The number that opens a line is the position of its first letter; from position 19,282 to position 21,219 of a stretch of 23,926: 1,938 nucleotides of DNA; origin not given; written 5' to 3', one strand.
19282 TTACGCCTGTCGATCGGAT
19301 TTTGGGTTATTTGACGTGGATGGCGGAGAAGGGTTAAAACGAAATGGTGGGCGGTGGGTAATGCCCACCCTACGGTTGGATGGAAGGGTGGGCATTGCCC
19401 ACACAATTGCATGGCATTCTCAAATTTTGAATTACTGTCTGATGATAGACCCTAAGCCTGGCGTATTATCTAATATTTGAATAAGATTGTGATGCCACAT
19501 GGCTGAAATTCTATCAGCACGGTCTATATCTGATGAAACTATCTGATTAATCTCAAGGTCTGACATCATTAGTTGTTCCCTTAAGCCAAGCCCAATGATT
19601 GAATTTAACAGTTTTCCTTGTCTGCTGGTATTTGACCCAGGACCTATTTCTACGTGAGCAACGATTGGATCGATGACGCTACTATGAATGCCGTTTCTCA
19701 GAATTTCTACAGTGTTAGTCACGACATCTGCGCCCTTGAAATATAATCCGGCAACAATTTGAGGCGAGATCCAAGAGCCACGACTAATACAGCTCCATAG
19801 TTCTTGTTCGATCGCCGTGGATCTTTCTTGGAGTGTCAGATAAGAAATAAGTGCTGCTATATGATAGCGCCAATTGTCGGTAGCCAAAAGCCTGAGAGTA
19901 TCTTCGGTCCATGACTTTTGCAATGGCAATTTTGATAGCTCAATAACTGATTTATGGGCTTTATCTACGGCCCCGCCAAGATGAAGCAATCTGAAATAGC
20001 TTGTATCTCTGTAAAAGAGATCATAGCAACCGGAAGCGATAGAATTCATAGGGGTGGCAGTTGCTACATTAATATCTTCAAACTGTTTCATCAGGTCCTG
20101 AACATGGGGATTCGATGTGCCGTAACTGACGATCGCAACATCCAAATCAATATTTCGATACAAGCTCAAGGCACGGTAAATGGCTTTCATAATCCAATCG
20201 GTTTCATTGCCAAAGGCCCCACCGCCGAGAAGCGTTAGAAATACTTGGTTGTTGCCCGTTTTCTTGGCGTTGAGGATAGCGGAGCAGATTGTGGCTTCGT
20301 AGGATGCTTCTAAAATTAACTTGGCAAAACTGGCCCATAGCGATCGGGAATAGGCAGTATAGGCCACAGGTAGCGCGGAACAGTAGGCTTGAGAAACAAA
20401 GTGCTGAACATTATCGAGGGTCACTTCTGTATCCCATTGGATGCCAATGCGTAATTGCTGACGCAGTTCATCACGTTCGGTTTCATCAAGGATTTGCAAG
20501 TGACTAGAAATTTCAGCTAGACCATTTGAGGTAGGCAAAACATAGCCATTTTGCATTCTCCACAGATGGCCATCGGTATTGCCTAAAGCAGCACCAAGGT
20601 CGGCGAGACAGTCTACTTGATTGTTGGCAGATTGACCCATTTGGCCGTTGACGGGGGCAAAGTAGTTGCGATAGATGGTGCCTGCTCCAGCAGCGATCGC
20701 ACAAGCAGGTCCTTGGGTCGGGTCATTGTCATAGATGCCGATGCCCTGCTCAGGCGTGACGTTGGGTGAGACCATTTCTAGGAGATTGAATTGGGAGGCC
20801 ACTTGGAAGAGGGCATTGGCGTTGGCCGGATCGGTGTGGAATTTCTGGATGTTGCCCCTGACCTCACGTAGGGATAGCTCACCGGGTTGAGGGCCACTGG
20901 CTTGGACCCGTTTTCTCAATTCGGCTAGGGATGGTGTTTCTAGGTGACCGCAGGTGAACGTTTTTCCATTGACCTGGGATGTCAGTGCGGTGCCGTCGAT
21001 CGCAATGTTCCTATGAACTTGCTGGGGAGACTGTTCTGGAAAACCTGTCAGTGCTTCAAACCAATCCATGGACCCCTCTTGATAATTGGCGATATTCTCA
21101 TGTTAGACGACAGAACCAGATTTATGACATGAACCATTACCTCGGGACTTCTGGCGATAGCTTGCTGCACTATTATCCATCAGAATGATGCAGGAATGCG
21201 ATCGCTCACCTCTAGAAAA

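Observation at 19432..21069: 545-aa orphan protein with glycine-rich loops suggesting a nucleotide/ADP-ribose-binding fold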

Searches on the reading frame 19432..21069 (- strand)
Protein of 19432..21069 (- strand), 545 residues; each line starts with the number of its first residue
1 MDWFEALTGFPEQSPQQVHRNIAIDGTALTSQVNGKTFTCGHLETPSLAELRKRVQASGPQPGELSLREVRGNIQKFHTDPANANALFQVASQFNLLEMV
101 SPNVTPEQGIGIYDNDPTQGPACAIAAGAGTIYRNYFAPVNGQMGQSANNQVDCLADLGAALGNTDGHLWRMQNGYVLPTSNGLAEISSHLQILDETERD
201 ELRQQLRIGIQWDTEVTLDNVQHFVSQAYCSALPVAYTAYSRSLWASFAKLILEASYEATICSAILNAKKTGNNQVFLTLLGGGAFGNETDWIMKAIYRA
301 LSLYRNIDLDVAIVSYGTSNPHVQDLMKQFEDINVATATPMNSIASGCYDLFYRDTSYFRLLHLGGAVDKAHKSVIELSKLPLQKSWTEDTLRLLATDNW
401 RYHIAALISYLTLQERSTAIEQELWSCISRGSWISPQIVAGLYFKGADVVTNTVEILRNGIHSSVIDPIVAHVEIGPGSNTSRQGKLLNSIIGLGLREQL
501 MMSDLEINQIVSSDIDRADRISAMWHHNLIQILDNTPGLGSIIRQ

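Call 4: search_protein_families(library=pfam, proteins=[window:19432-21069:-], max_evalue=1)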
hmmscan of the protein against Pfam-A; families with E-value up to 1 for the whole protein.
window:19432-21069:- (545 aa): 0 families

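Call 5: search_protein_families(library=ncbifam, proteins=[window:19432-21069:-], max_evalue=1)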
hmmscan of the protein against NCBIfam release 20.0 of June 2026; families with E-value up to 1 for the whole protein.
window:19432-21069:- (545 aa): 0 families

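Call 6: search_protein_families(library=padloc, proteins=[window:19432-21069:-], max_evalue=1)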
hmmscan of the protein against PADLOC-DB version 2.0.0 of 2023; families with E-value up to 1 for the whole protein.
window:19432-21069:- (545 aa): 0 families

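Call 7: search_solved_structures(query=window:19432-21069:-, max_evalue=10, show_alignments=2)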
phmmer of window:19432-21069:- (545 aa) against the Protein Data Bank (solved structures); distinct sequences matched with E-value up to 10: 1.
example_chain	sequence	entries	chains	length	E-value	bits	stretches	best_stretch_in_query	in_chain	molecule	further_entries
9wls_N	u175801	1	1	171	1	11.3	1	475-524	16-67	Photosystem I reaction center subunit N, chloroplastic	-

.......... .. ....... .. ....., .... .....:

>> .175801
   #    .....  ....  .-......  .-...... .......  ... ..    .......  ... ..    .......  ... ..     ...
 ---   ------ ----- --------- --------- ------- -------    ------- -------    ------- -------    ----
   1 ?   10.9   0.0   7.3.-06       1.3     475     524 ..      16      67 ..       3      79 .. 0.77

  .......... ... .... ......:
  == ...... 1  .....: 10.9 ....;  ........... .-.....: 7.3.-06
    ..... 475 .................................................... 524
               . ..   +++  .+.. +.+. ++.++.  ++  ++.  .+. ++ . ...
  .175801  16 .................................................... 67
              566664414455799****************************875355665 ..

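Call 8: find_homologous_proteins(query=window:19432-21069:-, max_evalue=0.001)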
Query window:19432-21069:- (545 aa): 8000 proteins with E <= 0.001 among 8000 candidates; the best 120 are listed.
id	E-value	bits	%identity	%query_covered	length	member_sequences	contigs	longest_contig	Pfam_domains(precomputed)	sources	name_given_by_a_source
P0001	7.1e-177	608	79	61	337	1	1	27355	-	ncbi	-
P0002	1.3e-173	597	79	61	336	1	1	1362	-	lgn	-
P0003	2.0e-173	596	78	61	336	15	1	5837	-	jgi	jgi:hypothetical protein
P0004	1.6e-172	593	78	61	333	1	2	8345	-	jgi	jgi:hypothetical protein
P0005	2.5e-169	583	77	61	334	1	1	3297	-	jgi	jgi:hypothetical protein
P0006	4.0e-153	529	69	61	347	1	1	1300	-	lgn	-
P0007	5.4e-152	525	69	60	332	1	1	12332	-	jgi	-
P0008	1.3e-151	524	69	60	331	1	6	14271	-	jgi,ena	-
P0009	3.2e-151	523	69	60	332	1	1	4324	-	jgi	-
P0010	4.1e-151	522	69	60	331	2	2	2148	-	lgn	-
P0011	6.4e-151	522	69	61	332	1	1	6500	-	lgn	-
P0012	2.1e-150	520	69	60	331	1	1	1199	-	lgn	-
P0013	2.2e-150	520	70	60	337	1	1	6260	-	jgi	jgi:hypothetical protein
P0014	2.7e-150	520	68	60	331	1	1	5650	-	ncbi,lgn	-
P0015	3.5e-150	519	71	60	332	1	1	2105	-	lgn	-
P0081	6.9e-147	509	67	61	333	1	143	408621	-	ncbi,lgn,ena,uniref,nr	ncbi:hypothetical protein ACN23B_27275 (plasmid) [Anabaena sp. FACHB-709]|uniref:Uncharacterized pro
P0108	2.7e-146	507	67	61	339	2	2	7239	-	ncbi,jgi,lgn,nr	ncbi:MAG: hypothetical protein PHP23_14660 [Desulfobacterales bacterium]|nr:hypothetical protein [De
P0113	3.5e-146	506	69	60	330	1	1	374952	-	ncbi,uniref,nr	ncbi:hypothetical protein [Candidatus Amarolinea dominans]|uniref:hypothetical protein n=1 Tax=Candi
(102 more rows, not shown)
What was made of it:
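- On The unnamed N-module family itself (~330-aa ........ / GGGAFGN proteins): 67-79% identity to 120 listed members over aa 1-331 (call 8).
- The fusion was found nowhere else among 5.8 billion proteins; every top hit is 328-347 aa (call 8).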

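Call 9: search_protein_families(library=phrogs, proteins=[window:19432-21069:-], max_evalue=1)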
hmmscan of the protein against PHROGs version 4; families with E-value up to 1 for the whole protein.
window:19432-21069:- (545 aa): 0 families
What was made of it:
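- Tried and rejected: Sequence-family searches of the full ORF against Pfam, NCBIfam, PADLOC, PHROGs and PDB sequences found nothing (calls 4-7, 9).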

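Call 11: find_encoding_contigs(protein=P0001, flank=6000, max_places=4)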
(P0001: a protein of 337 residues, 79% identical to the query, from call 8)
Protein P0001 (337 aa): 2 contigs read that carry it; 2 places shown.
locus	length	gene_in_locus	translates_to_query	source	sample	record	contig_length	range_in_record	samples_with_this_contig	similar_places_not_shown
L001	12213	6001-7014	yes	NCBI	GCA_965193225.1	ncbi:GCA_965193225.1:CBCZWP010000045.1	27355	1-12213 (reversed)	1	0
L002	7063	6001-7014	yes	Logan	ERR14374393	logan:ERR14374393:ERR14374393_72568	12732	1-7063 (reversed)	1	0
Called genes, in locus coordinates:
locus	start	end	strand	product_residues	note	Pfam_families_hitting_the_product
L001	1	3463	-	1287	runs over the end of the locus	-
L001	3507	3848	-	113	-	PF04151:PPC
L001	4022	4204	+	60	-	-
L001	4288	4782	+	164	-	-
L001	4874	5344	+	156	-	-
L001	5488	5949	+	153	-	PF00583:Acetyltransf_1, PF13673:Acetyltransf_10, PF13508:Acetyltransf_7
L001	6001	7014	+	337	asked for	-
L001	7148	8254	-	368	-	-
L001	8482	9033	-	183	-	-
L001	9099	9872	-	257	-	PF10030:DUF2272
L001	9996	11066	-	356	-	-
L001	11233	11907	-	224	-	-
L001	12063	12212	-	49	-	?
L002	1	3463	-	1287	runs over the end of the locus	-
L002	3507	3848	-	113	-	PF04151:PPC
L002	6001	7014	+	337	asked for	-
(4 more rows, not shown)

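Call 21: find_encoding_contigs(protein=P0081, flank=6000, max_places=5)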
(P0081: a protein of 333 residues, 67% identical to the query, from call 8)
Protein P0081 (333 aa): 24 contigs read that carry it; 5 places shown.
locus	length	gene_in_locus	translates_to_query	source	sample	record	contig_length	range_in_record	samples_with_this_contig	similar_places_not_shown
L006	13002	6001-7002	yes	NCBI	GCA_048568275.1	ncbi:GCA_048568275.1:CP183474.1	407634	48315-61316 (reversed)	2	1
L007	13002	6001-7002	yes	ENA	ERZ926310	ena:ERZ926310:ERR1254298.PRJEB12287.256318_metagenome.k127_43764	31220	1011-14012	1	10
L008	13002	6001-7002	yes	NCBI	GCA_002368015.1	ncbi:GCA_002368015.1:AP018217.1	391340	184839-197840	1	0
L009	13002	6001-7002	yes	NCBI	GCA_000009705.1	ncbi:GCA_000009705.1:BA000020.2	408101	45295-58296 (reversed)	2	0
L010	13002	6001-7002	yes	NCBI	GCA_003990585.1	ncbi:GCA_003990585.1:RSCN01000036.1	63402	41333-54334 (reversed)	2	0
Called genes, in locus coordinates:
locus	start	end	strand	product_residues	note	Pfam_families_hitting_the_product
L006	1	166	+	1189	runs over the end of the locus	PF05860:TPS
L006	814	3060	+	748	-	PF23139:OB_YrrC, PF14520:HHH_5 (weak), PF14490:HHH_RecD2, PF13086:AAA_11 (faint), PF13245:AAA_19, PF13604:AAA_30, PF18335:SH3_13, PF13538:UvrD_C_2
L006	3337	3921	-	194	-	PF10706:Aminoglyc_resit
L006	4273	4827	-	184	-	PF13302:Acetyltransf_3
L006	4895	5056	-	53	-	-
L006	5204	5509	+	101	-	-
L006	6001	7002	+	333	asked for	-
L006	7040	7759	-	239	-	-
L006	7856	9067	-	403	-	PF01385:OrfB_IS605, PF07282:Cas12f1-like_TNB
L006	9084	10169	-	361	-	-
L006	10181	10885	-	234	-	-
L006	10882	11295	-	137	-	-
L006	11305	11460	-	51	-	-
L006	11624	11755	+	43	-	-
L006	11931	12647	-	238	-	-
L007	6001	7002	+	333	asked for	-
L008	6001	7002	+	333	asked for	-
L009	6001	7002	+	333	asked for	-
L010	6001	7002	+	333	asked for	-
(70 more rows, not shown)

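Call 22: find_encoding_contigs(protein=P0113, flank=6000, max_places=3)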
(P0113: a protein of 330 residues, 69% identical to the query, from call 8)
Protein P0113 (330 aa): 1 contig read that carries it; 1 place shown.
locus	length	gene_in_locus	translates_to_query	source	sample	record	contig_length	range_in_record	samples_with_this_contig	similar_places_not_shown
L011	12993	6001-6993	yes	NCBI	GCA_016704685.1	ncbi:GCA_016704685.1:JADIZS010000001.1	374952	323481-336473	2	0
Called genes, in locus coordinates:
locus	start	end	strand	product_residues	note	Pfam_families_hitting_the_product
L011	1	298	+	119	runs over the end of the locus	PF03776:MinE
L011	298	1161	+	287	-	PF01098:FTSW_RODA_SPOVE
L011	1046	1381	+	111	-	PF01098:FTSW_RODA_SPOVE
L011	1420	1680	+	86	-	-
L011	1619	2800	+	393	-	PF01979:Amidohydro_1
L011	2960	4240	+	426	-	-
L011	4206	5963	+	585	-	PF14938:SNAP (weak), PF13424:TPR_12, PF14938:SNAP (weak), PF13424:TPR_12, PF14938:SNAP (weak)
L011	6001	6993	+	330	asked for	-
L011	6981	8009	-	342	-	PF02653:BPD_transp_2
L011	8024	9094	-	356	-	PF02653:BPD_transp_2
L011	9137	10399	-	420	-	PF00005:ABC_tran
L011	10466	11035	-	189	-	-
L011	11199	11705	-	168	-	-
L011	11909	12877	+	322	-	PF07969:Amidohydro_3 (faint), PF01979:Amidohydro_1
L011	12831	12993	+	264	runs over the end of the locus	PF13382:Adenine_deam_C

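Call 23: find_encoding_contigs(protein=P0108, flank=6000, max_places=3)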
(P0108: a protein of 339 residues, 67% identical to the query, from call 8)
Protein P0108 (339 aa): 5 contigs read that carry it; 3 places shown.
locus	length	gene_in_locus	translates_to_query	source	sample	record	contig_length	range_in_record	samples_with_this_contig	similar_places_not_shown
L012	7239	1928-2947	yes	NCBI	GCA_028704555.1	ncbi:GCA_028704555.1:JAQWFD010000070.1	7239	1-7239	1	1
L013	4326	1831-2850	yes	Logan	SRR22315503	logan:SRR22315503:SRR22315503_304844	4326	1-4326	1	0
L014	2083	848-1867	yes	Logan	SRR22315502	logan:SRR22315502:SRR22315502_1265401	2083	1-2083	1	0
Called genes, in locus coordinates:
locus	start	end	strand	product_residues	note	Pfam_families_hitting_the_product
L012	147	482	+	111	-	-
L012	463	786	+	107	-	-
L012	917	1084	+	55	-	-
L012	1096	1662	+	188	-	-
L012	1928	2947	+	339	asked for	-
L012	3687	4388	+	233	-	PF22553:TY-Chap2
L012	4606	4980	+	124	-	PF11964:SpoIIAA-like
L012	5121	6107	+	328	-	PF00676:E1_dh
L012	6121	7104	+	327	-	PF02779:Transket_pyr, PF02780:Transketolase_C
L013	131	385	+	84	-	-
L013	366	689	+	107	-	-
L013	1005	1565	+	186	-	-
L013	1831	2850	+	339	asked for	-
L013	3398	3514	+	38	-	-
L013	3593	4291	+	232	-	PF22553:TY-Chap2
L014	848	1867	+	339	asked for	-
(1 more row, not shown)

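Call 90: find_encoding_contigs(protein=P0004, flank=5000, max_places=3)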
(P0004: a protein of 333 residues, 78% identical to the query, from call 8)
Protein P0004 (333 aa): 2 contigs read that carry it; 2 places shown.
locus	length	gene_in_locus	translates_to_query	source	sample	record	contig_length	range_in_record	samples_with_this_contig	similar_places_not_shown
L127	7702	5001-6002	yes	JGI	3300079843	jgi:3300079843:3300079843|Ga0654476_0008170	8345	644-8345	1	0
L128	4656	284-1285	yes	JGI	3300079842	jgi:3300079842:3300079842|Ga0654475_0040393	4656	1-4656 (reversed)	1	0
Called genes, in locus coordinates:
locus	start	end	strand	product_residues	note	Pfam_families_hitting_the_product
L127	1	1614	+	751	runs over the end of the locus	?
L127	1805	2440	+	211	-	-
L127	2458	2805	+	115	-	-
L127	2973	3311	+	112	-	-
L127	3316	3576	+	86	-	-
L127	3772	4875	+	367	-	PF13646:HEAT_2 (faint)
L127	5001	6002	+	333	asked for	-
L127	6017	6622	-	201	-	-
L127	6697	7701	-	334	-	?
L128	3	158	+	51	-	?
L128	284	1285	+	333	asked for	-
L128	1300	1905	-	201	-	-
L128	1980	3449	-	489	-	-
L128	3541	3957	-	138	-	-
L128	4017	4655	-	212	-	?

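Call 91: find_encoding_contigs(protein=P0005, flank=5000, max_places=3)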
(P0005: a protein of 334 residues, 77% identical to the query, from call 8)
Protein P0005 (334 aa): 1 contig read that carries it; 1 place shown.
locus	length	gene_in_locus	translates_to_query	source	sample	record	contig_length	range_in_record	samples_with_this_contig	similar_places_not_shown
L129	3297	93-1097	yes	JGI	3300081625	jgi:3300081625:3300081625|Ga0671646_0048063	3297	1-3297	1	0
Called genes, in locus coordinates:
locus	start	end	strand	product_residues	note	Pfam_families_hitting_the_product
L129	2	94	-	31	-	?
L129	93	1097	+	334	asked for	-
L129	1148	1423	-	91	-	-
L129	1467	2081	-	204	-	PF05685:Uma2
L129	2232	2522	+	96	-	PF01909:NTP_transf_2, PF18765:Polbeta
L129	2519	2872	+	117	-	PF01934:HepT-like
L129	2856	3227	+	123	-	-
